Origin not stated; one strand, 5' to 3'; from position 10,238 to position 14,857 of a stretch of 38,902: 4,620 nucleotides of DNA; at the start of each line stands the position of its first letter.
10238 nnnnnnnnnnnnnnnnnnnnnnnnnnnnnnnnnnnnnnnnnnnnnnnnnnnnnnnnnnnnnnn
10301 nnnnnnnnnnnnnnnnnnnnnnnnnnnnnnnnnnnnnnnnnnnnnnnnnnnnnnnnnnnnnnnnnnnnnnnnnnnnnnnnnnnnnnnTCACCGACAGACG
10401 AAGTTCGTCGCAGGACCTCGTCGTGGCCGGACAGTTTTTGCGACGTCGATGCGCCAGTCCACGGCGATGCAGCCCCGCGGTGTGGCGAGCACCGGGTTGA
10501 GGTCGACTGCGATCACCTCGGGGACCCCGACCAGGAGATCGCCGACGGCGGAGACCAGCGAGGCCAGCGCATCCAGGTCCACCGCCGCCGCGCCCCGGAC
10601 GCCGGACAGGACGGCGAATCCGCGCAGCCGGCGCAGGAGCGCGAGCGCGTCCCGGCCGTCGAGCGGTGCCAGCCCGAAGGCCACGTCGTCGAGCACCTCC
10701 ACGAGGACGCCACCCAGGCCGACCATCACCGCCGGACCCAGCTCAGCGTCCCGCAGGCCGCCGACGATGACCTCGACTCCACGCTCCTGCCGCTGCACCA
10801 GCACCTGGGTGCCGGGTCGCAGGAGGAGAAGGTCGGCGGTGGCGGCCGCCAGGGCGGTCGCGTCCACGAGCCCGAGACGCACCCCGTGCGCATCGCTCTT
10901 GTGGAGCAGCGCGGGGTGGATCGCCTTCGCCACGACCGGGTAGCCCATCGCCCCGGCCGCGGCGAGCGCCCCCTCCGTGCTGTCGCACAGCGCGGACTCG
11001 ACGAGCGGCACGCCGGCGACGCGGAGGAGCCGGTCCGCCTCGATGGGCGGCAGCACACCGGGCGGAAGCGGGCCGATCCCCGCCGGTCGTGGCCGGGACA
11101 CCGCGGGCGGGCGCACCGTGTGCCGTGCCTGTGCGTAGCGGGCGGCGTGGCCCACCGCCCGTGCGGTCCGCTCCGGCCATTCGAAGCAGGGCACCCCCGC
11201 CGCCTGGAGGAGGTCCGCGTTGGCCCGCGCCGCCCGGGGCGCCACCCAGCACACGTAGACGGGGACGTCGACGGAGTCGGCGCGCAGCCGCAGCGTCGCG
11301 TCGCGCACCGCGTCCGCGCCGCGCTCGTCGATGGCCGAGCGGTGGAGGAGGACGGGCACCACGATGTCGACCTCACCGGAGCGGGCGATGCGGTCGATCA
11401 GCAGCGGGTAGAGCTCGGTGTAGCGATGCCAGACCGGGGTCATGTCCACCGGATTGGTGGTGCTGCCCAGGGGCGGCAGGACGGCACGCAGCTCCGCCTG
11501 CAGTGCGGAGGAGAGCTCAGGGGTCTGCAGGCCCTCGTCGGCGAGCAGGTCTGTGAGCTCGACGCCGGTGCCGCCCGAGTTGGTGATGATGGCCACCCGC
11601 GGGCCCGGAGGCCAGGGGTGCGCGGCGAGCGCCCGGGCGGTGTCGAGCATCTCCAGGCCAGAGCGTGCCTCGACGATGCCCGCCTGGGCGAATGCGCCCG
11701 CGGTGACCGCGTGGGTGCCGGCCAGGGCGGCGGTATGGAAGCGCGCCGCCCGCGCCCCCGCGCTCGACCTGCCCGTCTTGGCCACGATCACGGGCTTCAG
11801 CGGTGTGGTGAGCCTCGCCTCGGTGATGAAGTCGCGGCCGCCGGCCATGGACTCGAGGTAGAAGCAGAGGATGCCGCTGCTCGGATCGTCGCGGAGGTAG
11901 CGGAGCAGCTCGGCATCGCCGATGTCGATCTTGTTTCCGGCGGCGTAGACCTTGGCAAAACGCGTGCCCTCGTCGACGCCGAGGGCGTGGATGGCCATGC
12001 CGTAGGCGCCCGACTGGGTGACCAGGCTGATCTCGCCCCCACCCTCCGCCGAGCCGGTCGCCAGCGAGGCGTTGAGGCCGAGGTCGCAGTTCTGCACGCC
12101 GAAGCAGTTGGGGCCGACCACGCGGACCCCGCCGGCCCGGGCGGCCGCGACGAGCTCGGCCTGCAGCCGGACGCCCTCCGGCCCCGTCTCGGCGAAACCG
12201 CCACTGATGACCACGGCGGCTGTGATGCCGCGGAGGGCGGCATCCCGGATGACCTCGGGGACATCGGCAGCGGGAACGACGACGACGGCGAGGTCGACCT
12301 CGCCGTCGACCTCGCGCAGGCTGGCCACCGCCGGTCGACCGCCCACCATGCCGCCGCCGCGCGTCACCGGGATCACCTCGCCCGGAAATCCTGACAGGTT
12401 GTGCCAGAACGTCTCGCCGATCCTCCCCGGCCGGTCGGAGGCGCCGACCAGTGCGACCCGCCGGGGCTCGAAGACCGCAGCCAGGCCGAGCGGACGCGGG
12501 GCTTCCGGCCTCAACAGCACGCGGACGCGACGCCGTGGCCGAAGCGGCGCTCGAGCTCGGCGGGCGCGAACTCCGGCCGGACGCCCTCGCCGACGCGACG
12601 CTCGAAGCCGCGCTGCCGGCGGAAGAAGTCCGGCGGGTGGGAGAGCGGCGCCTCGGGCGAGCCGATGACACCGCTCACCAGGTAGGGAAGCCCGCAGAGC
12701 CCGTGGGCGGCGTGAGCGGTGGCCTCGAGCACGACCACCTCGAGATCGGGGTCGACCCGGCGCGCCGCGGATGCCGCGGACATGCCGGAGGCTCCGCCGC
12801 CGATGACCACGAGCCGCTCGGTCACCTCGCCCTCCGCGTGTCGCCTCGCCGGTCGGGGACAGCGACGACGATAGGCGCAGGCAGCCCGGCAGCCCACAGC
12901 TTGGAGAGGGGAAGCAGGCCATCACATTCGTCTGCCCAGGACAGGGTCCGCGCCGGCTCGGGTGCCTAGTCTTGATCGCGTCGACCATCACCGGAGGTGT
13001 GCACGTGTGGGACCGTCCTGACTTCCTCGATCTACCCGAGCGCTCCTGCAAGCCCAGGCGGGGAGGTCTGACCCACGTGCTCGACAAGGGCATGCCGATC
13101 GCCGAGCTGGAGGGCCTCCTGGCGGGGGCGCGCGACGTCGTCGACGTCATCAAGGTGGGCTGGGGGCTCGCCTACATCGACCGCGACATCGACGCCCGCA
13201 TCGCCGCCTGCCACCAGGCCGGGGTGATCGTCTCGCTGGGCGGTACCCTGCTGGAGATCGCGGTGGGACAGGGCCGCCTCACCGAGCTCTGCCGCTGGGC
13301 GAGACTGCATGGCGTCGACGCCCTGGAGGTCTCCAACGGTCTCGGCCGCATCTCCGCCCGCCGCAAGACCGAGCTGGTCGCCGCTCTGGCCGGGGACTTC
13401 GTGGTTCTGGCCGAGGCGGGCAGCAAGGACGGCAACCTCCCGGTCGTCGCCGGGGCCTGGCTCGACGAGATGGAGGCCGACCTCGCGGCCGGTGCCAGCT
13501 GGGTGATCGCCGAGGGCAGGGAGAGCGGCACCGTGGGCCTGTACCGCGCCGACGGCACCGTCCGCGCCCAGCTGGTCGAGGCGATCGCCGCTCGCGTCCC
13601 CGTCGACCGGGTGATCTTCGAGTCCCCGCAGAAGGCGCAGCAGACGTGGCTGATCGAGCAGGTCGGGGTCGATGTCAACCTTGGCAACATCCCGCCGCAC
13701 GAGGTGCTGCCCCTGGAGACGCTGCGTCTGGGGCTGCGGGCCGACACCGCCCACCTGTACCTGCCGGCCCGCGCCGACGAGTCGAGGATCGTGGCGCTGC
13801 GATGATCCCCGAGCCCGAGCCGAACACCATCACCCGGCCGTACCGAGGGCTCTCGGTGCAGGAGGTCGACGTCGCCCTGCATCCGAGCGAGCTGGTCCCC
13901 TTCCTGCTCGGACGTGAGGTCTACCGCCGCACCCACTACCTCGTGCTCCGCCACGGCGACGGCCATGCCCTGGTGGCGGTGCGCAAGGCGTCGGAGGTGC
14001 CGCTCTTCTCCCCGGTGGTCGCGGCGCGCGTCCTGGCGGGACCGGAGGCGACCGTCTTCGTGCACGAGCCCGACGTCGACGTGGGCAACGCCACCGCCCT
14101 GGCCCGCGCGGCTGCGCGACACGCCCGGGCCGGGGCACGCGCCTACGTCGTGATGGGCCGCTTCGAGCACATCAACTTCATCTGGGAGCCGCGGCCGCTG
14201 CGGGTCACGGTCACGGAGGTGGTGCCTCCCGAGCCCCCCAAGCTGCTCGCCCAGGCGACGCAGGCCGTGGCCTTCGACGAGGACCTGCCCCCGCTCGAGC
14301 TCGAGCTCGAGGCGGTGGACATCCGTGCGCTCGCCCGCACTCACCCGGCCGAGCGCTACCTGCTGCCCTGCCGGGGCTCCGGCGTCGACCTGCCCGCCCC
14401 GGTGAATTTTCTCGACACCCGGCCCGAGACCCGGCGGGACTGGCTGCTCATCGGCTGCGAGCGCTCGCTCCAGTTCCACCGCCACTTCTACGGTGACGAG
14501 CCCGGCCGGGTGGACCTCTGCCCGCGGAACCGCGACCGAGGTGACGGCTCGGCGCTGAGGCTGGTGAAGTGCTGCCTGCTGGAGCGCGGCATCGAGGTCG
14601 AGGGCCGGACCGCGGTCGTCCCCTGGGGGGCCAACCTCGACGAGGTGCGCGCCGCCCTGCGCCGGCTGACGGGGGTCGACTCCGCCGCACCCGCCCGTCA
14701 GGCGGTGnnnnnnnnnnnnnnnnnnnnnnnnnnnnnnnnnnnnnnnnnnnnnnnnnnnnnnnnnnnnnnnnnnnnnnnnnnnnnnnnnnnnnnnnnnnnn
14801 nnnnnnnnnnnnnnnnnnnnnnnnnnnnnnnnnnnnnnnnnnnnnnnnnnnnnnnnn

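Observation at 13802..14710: Uncharacterised 302-aa ORF translationally coupled between comA and the first lyase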

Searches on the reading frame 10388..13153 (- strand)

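Call 4: search_protein_families(library=pfam, proteins=[window:10388-13153:-], max_evalue=0.1)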
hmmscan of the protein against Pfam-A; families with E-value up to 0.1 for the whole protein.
window:10388-13153:- (921 aa): 5 families
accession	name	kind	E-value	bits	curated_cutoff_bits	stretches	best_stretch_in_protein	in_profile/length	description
PF13549.11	ATP-grasp_5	-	9.6e-55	185.8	27.6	1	700-904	9-221/221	ATP-grasp domain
PF13607.11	Succ_CoA_lig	-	1.5e-39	135.3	27.4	1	373-509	2-138/138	Succinyl-CoA ligase like flavodoxin domain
PF13380.12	CoA_binding_2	-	1.3e-23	84.1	22.8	1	231-354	1-114/116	CoA binding domain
PF19045.5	Ligase_CoA_2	-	2.9e-09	37.6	23.7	1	520-677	1-156/162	Ligase-CoA domain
PF02629.25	CoA_binding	-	5.2e-09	37.2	22.3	1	229-317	2-95/97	CoA binding domain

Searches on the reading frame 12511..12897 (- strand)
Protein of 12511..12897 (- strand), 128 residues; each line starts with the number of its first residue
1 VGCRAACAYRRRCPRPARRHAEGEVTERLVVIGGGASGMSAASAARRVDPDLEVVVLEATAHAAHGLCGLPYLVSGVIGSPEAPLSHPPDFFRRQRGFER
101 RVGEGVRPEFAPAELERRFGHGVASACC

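Call 21: search_protein_families(library=pfam, proteins=[window:12511-12897:-], max_evalue=0.001)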
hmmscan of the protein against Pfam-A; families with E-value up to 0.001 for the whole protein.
window:12511-12897:- (128 aa): 4 families
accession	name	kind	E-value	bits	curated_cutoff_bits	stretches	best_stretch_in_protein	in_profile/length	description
PF07992.20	Pyr_redox_2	-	1e-05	25.6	26.1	1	28-102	2-71/291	Pyridine nucleotide-disulphide oxidoreductase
PF13450.12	NAD_binding_8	-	2.1e-05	25.1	21.9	1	31-63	1-31/68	NAD(P)-binding Rossmann-like domain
PF01946.23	Thi4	-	0.00041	20.1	26.2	1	28-66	19-56/235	Thi4 family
PF00890.30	FAD_binding_2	-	0.00057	19.6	20.4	1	29-62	2-33/414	FAD binding domain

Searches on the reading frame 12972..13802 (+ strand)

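Call 4: search_protein_families(library=pfam, proteins=[window:12972-13802:+], max_evalue=0.1)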
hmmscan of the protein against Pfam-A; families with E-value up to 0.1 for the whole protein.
window:12972-13802:+ (277 aa): 2 families
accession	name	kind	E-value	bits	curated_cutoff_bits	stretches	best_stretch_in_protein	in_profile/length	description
PF02679.21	ComA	-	2.2e-74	250.4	25.2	1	22-258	1-243/243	(2R)-phospho-3-sulfolactate synthase (ComA)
PF19988.4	DUF6424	-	0.022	14.4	25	1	135-214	52-124/292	Family of unknown function (DUF6424)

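Call 6: search_protein_families(library=ncbifam, proteins=[window:12972-13802:+], max_evalue=0.01)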
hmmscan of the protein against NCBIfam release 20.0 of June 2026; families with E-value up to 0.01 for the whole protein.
window:12972-13802:+ (277 aa): 1 family
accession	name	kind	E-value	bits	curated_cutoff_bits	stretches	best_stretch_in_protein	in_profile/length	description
TIGR03849.2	arch_ComA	equivalog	4e-63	213.1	280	1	27-260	2-240/241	phosphosulfolactate synthase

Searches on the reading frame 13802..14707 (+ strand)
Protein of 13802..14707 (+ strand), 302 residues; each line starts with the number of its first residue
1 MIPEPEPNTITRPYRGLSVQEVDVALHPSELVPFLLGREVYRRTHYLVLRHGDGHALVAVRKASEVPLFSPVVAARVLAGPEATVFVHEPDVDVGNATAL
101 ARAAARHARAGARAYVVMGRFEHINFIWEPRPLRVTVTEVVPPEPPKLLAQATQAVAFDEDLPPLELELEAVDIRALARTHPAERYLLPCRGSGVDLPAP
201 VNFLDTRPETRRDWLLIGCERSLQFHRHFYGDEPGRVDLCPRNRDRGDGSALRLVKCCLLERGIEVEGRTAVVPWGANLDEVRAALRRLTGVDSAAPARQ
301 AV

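Call 4: search_protein_families(library=pfam, proteins=[window:13802-14707:+], max_evalue=0.1)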
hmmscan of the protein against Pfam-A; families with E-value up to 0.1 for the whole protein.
window:13802-14707:+ (302 aa): 1 family
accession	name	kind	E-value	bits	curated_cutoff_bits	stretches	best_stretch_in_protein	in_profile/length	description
PF24830.1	DUF7714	-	9.7e-91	304.2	25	1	8-290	1-277/280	Family of unknown function (DUF7714)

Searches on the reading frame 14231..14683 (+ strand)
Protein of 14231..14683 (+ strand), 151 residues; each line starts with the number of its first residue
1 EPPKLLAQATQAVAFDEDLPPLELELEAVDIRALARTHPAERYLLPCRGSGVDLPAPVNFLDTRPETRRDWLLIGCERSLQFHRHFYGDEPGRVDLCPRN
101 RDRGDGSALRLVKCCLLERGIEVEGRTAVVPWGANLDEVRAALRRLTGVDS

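Call 58: predict_structure(alignment_id=A4)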
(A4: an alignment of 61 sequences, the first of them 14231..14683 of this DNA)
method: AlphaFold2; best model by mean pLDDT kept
length: 151 residues; sequences in the alignment: 61
mean_pLDDT: 90.2   pTM: 0.80
mean pLDDT of the five models: 90.2, 90.0, 89.8, 89.3, 84.4
residues with pLDDT >= 90: 108; 70-90: 34; 50-70: 8; < 50: 1
segments of 3 or more residues with pLDDT < 50: none
pLDDT, mean of each block of 10 residues (from residue 1): 84 95 90 93 91 88 88 95 94 90 75 91 93 94 95 66
secondary structure, 60 per line:
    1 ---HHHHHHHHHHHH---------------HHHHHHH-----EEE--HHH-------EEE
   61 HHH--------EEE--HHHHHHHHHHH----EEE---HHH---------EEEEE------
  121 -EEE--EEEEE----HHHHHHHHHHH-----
elements in order: H4-15 H31-37 E43-45 E58-60 E72-74 H77-87 E92-94 E110-114 E122-124 E127-131 H136-146

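Call 61: fold_search(model_id=the predicted structure, library=pdb)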
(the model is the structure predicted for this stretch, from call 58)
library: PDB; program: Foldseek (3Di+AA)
matches with E <= 10: 273; with E <= 0.001: 0
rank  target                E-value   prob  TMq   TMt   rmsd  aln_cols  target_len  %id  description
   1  3b38                  1.2e-01  0.12  0.19  0.17  13.3       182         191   12  Structure of A104V DJ-1 (released 2008-01-15)
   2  4y1r_B                1.3e-01  0.15  0.21  0.19  11.9       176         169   10  SAV1875-cysteinesulfonic acid (released 2016-01-06)
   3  2rk6                  1.4e-01  0.11  0.19  0.16  13.4       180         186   11  Structure of E163K DJ-1 (released 2008-01-15)
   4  2rk4                  1.7e-01  0.13  0.21  0.18  13.1       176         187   11  Structure of M26I DJ-1 (released 2008-01-15)
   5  3f71                  1.9e-01  0.10  0.19  0.16  13.4       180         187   11  Crystal structure of E18D DJ-1 with oxidized C106 (released 2008-12-30)
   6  5sy9                  2.0e-01  0.10  0.19  0.15  13.5       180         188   10  Atomic resolution structure of E15Q mutant human DJ-1 (released 2016-12-28)
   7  8r3n_B                2.3e-01  0.13  0.19  0.16  13.2       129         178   10  Crystal structure of PfpI, Pseudomonas aeruginosa PAO1 (released 2025-03-19)
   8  3cyf                  2.3e-01  0.09  0.19  0.16  13.3       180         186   11  Crystal Structure of E18N DJ-1 (released 2008-07-01)
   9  3b3a                  2.3e-01  0.09  0.19  0.16  13.5       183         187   10  Structure of E163K/R145E DJ-1 (released 2008-01-15)
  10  4oq4                  2.3e-01  0.09  0.19  0.16  13.2       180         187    9  Crystal Structure of E18A Human DJ-1 (released 2014-02-19)
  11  3cza                  2.3e-01  0.08  0.19  0.16  13.7       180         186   12  Crystal Structure of E18D DJ-1 (released 2008-07-01)
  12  4zgg                  2.4e-01  0.11  0.21  0.18  13.4       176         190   12  Crystal structure of a DJ-1 (PARK7) from Homo sapiens at 1.23 A resolution (released 2015-05-20)
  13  3cy6                  2.6e-01  0.09  0.20  0.17  13.3       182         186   12  Crystal Structure of E18Q DJ-1 (released 2008-07-01)
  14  9mxy_A                2.7e-01  0.12  0.26  0.19  14.1       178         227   11  Pseudomonas fluorescens isocyanide hydratase D17N mutant, pH=6.5 (released 2025-10-29)
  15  2rk3                  2.7e-01  0.11  0.21  0.18  13.1       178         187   12  Structure of A104T DJ-1 (released 2008-01-15)
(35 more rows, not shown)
